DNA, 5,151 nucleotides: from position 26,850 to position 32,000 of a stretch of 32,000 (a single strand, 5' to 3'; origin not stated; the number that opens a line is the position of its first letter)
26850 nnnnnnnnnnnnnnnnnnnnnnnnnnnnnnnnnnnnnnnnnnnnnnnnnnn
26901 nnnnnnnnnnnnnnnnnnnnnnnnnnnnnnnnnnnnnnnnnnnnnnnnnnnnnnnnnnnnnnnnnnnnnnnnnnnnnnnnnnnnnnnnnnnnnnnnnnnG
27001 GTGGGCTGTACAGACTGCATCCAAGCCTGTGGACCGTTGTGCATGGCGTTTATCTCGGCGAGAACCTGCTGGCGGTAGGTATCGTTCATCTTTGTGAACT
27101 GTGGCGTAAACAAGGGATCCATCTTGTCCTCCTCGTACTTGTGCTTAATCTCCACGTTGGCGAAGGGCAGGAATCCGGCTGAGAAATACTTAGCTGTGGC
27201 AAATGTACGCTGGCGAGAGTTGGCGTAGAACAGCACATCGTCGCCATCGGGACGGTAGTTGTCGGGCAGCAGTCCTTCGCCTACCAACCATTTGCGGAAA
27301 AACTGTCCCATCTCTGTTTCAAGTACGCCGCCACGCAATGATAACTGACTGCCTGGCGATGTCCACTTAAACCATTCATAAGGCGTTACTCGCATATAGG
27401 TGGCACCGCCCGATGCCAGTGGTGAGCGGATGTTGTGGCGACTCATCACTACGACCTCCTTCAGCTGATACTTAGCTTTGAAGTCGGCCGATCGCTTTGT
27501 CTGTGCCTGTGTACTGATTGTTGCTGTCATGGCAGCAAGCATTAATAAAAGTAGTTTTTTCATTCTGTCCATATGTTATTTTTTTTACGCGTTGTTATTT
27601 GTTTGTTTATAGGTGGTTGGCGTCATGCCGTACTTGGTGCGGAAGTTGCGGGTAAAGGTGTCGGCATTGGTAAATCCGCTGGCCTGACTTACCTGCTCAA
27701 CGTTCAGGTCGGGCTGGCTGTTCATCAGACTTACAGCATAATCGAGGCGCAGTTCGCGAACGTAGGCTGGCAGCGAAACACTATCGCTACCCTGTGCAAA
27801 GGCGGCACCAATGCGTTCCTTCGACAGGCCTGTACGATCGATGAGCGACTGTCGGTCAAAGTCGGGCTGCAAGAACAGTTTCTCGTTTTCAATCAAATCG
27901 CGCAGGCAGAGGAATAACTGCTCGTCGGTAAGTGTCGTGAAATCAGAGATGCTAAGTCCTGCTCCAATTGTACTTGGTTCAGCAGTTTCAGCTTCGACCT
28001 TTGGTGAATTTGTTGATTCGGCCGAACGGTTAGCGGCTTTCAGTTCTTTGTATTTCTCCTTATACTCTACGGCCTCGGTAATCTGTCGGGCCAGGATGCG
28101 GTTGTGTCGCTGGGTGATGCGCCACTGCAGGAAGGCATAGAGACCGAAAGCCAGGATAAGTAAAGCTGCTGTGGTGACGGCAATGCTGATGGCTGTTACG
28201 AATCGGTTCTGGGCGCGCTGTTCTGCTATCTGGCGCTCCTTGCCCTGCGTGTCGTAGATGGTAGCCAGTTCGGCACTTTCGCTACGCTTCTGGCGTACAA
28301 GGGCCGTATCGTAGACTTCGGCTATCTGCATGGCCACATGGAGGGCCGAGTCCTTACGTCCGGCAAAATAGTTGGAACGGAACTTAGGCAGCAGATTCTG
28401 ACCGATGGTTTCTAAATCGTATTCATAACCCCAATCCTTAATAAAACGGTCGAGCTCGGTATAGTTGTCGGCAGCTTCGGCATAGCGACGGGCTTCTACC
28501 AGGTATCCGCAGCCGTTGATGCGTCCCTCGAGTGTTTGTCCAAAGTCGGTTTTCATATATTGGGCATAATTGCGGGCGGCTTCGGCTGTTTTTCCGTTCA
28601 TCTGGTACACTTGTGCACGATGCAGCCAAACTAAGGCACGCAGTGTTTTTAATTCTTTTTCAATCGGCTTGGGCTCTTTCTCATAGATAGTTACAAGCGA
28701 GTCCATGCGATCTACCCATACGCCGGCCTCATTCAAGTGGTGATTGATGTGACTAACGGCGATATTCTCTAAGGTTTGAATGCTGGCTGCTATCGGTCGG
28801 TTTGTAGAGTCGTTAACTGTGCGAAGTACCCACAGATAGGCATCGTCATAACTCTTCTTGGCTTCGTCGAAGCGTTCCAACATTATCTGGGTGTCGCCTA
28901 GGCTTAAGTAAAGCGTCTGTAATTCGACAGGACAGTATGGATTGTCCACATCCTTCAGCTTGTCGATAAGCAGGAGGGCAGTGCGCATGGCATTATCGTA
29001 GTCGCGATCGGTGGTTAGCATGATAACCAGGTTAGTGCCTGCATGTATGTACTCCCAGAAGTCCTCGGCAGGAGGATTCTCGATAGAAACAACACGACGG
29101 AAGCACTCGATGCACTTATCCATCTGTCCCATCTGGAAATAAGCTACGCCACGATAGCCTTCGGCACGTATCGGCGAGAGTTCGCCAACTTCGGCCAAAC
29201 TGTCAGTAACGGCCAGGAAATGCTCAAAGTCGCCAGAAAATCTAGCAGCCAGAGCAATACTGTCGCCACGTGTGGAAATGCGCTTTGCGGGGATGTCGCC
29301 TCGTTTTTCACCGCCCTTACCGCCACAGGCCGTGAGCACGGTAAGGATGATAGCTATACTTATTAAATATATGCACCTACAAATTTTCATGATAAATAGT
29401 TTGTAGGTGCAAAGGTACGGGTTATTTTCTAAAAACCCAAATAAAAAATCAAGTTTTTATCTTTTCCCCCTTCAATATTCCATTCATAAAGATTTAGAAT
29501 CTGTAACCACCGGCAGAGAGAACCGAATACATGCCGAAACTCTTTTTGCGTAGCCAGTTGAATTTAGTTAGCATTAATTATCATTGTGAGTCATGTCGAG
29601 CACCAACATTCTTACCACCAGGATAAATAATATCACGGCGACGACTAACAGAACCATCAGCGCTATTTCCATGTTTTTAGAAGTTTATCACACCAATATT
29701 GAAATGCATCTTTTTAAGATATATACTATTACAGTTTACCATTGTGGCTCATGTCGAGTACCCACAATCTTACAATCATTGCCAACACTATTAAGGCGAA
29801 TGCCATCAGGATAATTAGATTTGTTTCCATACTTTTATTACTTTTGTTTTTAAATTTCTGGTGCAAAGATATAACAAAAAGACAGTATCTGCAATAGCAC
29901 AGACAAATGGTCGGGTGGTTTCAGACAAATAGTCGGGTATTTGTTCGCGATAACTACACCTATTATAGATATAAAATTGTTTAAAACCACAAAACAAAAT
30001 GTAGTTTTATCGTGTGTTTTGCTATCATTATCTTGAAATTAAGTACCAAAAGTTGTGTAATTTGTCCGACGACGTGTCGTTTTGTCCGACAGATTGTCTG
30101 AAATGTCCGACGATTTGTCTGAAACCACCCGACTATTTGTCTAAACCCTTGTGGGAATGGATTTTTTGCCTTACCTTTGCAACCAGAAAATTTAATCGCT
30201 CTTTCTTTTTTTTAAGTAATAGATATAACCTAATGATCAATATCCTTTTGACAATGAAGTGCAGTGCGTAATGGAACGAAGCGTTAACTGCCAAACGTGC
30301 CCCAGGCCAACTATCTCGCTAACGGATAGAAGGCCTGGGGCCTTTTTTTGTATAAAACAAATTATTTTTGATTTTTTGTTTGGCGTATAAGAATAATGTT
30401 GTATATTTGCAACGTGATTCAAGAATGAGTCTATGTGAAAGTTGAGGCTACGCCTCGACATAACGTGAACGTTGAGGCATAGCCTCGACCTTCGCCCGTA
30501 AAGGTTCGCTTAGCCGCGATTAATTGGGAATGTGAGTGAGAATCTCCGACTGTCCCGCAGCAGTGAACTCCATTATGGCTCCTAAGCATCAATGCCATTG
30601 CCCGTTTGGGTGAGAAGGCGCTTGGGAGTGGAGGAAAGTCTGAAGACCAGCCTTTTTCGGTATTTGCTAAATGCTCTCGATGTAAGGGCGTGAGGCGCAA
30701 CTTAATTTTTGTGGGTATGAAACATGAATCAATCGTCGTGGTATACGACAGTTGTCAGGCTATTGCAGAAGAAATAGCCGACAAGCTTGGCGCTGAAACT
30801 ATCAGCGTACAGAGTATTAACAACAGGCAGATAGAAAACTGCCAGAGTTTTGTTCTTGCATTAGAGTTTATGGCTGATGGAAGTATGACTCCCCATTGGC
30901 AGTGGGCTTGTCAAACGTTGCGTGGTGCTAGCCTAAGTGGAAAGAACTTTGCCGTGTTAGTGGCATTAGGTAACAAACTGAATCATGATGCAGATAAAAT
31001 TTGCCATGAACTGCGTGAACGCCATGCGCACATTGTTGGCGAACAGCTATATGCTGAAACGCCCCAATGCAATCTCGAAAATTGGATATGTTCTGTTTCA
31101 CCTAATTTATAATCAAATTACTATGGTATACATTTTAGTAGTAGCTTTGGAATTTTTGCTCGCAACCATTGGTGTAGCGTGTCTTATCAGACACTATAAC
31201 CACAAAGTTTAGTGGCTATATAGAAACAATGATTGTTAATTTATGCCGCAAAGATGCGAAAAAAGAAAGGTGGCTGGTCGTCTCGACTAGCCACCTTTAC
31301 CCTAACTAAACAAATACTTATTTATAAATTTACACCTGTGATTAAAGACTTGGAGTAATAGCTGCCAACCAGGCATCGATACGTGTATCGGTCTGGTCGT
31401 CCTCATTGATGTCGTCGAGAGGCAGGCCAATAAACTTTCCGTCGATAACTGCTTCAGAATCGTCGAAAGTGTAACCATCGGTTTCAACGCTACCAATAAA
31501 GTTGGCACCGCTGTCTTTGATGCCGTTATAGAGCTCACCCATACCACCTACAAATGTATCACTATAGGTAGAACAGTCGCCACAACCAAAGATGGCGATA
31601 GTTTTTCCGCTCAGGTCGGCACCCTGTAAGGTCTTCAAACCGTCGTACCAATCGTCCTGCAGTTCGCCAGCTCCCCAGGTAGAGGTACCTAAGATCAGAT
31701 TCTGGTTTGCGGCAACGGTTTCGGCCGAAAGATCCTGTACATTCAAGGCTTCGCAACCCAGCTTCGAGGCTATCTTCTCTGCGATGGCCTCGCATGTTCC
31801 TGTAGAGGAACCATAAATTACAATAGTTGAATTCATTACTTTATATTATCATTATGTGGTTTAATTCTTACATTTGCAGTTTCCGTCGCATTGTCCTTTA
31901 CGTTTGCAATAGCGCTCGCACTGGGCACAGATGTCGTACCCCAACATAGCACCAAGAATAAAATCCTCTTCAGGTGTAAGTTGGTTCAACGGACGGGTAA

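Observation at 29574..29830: Two tandem unannotated 32/33-aa hydrophobic paralogs with a conserved VLDM(T/S)HN tail (type I toxin-like or sensor-modulator peptides)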

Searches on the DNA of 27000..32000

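Call 4: search_rna_families(source=window, start=27000, end=32000, threshold=evalue, max_evalue=1)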
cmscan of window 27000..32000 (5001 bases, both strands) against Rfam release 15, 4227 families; matches with E-value up to 1: 3.
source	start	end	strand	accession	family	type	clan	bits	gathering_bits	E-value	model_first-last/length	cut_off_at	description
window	30485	30669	+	RF00174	Cobalamin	Cis-reg; riboswitch;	CL00101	78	31.5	1.3e-18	1-189/189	no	Cobalamin riboswitch aptamer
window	31256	31357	-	RF00558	L20_leader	Cis-reg; leader;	-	21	58.7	0.97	1-127/127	no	Ribosomal protein L20 leader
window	28080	28191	+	RF00223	IRES_Bip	Cis-reg; IRES;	-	18.6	40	0.016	1-263/263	no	bip internal ribosome entry site (IRES)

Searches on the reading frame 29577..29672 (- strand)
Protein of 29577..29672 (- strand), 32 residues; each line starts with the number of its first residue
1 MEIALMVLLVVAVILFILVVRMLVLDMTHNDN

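Call 3: search_protein_families(library=pfam, proteins=[window:29577-29672:-], max_evalue=1)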
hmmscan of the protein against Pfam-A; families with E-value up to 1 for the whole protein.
seq(32 aa): 1 family
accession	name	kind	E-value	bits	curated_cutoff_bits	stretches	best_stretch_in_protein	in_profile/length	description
PF01034.25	Syndecan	-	0.34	11.4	25.2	1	4-31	11-38/64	Syndecan domain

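Call 14: find_related_loci(query=A4, collection=genome_contigs, flank=3000)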
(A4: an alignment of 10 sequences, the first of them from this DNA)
Query A4 (32 aa) in genome_contigs; peptide patterns used: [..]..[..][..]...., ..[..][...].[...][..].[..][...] (x = any residue, [..] = any of these).
159 stretches matched a pattern; 4 encode a relative of the query (tblastn E <= 1e-3); 4 distinct loci.
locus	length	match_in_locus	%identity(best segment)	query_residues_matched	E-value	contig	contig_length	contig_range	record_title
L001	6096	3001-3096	69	1-32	4e-11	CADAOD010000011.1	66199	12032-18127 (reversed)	MAG: uncultured Prevotellaceae bacterium isolate RUG13469 genome assembly, contig: RUG13469_asm_11, whole genome shotgun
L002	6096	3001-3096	94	1-32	9e-8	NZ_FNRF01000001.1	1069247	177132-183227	Xylanibacter ruminicola strain D31d, whole genome shotgun sequence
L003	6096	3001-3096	44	1-32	6e-6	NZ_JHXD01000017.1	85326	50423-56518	Xylanibacter ruminicola Ga6B6 T500DRAFT_scaffold00017.17_C, whole genome shotgun sequence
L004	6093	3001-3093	52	1-31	6e-6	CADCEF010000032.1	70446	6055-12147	MAG: uncultured Prevotella sp. isolate RUG14568 genome assembly, contig: RUG14568_asm_32, whole genome shotgun sequence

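Call 21: find_related_loci(query=A4, collection=metagenome_contigs, flank=3000)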
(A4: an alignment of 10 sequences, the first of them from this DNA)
Query A4 (32 aa) in metagenome_contigs; peptide patterns used: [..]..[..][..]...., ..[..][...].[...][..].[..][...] (x = any residue, [..] = any of these).
491 stretches matched a pattern; 8 encode a relative of the query (tblastn E <= 1e-3); 8 distinct loci.
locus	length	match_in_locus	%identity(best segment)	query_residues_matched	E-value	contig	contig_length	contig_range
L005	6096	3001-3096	100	1-32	2e-15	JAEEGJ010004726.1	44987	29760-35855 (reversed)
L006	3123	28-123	69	1-32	6e-11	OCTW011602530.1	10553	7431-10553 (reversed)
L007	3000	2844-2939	69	1-32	6e-11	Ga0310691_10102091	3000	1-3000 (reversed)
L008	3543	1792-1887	69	1-32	6e-11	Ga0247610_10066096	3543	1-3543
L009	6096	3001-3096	69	1-32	6e-11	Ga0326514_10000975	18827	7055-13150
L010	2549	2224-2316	61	1-31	8e-8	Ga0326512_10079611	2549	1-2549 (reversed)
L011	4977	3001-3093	55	1-31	9e-7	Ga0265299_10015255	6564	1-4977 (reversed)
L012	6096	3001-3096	44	1-32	1e-5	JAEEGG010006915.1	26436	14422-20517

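Call 22: search_protein_representatives(alignment_id=A4)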
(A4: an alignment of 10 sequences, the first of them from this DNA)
Query: 10 sequences, 32 profile positions. Proteins with E-value up to 0.001 (for the whole library): 12; up to 1e-10: 4; up to 1e-30: 0. The best 12 are listed.
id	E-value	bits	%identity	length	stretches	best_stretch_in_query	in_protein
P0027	2.8e-15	72.0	-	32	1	1-32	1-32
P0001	5.1e-15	71.1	-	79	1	1-32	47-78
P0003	2.6e-14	68.9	-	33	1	1-32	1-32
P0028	1.0e-10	57.3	-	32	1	1-32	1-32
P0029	2.9e-09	52.7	-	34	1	1-28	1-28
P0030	3.1e-09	52.6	-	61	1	1-31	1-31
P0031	1.3e-08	50.6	-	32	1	1-32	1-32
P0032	2.0e-08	50.0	-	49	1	1-30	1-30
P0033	4.7e-08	48.8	-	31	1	1-31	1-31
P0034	7.5e-07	45.0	-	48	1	1-27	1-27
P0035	1.9e-04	37.3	-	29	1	1-28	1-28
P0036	2.3e-04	37.0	-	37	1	6-28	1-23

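Call 38: find_encoding_contigs(protein=P0030, flank=3500, max_places=2)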
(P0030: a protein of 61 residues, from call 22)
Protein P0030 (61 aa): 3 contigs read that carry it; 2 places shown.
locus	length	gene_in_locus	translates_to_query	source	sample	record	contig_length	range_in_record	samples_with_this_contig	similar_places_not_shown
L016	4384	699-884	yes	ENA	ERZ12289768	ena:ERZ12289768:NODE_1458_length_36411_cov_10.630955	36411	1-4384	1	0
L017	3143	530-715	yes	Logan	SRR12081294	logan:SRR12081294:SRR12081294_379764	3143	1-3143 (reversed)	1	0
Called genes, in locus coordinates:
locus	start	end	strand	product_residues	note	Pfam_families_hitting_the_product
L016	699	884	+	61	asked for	-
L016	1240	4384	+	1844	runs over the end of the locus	PF07495:Y_Y_Y (faint)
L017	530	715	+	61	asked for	-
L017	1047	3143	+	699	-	?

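Call 39: find_encoding_contigs(protein=P0036, flank=3500, max_places=2)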
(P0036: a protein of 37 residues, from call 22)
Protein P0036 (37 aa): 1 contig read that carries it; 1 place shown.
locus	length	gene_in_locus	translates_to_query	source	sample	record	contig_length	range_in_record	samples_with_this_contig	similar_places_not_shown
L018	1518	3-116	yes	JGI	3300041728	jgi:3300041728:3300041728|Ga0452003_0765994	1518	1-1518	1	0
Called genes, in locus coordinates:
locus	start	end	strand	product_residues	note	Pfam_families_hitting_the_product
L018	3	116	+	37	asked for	?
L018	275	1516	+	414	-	?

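Call 66: search_protein_families(library=ncbifam, proteins=[window:29577-29672:-, L002:3168-3722:+], max_evalue=0.1)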
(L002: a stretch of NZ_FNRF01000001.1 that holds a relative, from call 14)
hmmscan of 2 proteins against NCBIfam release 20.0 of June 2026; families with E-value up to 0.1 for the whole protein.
seq(32 aa): 0 families

L002:3168-3722:+ (184 aa): 2 families
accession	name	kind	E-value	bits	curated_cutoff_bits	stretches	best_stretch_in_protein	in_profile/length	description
NF033755.1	gliding_CglE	equivalog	0.017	15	70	1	22-165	13-143/172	adventurous gliding motility protein CglE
NF000089.1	qac_MFS_AB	exception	0.076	11.8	900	1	6-108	131-228/514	QacA/B family quaternary ammonium compound efflux MFS transporter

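Call 67: search_protein_families(library=pfam, proteins=[L002:3168-3722:+, L001:3124-3546:+, L006:235-2952:+], max_evalue=0.01)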
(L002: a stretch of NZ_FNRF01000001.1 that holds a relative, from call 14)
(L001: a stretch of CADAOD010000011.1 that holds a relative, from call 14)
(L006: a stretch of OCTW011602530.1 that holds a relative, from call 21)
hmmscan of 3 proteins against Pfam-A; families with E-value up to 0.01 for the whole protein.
L002:3168-3722:+ (184 aa): 1 family
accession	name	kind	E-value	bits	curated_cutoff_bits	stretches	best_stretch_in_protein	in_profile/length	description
PF13505.12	OMP_b-brl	-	0.00086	19.9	28.7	1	2-139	3-122/175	Outer membrane protein beta-barrel domain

L001:3124-3546:+ (140 aa): 0 families

L006:235-2952:+ (905 aa): 3 families
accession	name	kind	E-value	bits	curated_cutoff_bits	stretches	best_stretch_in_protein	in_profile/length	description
PF07715.20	Plug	-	1.2e-10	42.3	23.9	1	113-237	7-103/107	TonB-dependent Receptor Plug Domain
PF13715.12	CarbopepD_reg_2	-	1.6e-10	41.3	32.2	1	24-104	2-88/88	CarboxypepD_reg-like domain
PF13620.12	CarboxypepD_reg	-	2e-06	28.5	32.3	1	23-87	2-72/82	Carboxypeptidase regulatory-like domain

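Call 69: search_protein_families(library=padloc, proteins=[window:29577-29672:-], max_evalue=0.1)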
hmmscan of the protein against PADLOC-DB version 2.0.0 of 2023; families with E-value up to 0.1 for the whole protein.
seq(32 aa): 0 families

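Call 70: find_related_loci(query=A4, collection=viral_contigs, flank=3000)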
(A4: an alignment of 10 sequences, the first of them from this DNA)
Query A4 (32 aa) in viral_contigs; peptide patterns used: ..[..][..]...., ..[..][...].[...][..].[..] (x = any residue, [..] = any of these).
90 stretches matched a pattern, but none encodes a relative of the query by tblastn (E <= 1e-3).

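Call 71: search_dna_similar(query=window:29577-29672:-, collection=plasmids, mode=protein, max_evalue=1, max_rows=10)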
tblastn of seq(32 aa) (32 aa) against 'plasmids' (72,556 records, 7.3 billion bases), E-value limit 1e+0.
No match.

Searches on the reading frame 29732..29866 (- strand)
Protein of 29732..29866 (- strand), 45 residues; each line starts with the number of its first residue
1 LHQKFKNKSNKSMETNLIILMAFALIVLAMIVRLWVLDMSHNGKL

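Call 10: find_homologous_proteins(query=A3, max_evalue=10)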
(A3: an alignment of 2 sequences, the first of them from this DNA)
Query A3 (2 sequences) (45 aa, profile of the alignment): 26 proteins with E <= 10 among 29 candidates.
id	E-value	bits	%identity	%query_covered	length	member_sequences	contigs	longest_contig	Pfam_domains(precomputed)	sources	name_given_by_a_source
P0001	1.4e-25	107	98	100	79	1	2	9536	-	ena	-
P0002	6.2e-15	72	97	73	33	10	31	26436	-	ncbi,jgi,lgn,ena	jgi:hypothetical protein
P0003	4.9e-14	70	97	73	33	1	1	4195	-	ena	-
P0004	5.9e-13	66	47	67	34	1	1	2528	-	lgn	-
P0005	7.5e-13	66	48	69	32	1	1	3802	-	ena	-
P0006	8.4e-13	66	52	69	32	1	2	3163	-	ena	-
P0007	1.2e-12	65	48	69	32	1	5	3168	-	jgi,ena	jgi:hypothetical protein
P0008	1.2e-12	65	85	73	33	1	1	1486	-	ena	-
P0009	1.6e-12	65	45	69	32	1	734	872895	-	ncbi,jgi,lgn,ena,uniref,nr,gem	ncbi:hypothetical protein SAMN04488494_3067 [Xylanibacter ruminicola]|jgi:hypothetical protein|unire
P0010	1.8e-12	65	48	69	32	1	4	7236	-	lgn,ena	-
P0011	3.0e-12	64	85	73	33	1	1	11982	-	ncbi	-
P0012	3.9e-12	64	45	69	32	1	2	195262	-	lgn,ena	-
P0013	4.7e-12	63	45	69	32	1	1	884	-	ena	-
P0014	8.1e-12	62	45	69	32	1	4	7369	-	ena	-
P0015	1.1e-11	62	42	69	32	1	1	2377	-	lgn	-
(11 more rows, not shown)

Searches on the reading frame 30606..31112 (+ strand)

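Call 3: search_protein_families(library=pfam, proteins=[window:30606-31112:+], max_evalue=1)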
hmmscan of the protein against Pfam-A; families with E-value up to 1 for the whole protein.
window:30606-31112:+ (168 aa): 1 family
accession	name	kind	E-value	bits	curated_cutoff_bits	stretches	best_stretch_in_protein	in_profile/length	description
PF00258.30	Flavodoxin_1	-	0.00052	20.6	25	1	49-146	9-123/143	Flavodoxin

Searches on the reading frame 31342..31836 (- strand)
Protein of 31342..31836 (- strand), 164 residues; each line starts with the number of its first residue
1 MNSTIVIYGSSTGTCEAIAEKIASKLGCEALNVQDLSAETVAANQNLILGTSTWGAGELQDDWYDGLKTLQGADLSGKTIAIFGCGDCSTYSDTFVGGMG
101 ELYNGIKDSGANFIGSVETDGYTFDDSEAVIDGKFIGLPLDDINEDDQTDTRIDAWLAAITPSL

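Call 3: search_protein_families(library=pfam, proteins=[window:31342-31836:-], max_evalue=1)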
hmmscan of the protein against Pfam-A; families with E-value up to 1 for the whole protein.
window:31342-31836:- (164 aa): 3 families
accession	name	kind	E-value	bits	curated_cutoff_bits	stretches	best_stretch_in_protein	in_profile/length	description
PF00258.30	Flavodoxin_1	-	4e-21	76.1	25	1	6-130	1-123/143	Flavodoxin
PF12724.12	Flavodoxin_5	-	1.5e-05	25.8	27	1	5-86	1-84/145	Flavodoxin domain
PF12641.12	Flavodoxin_3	-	0.0016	18.7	27.5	1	6-118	2-108/160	Flavodoxin domain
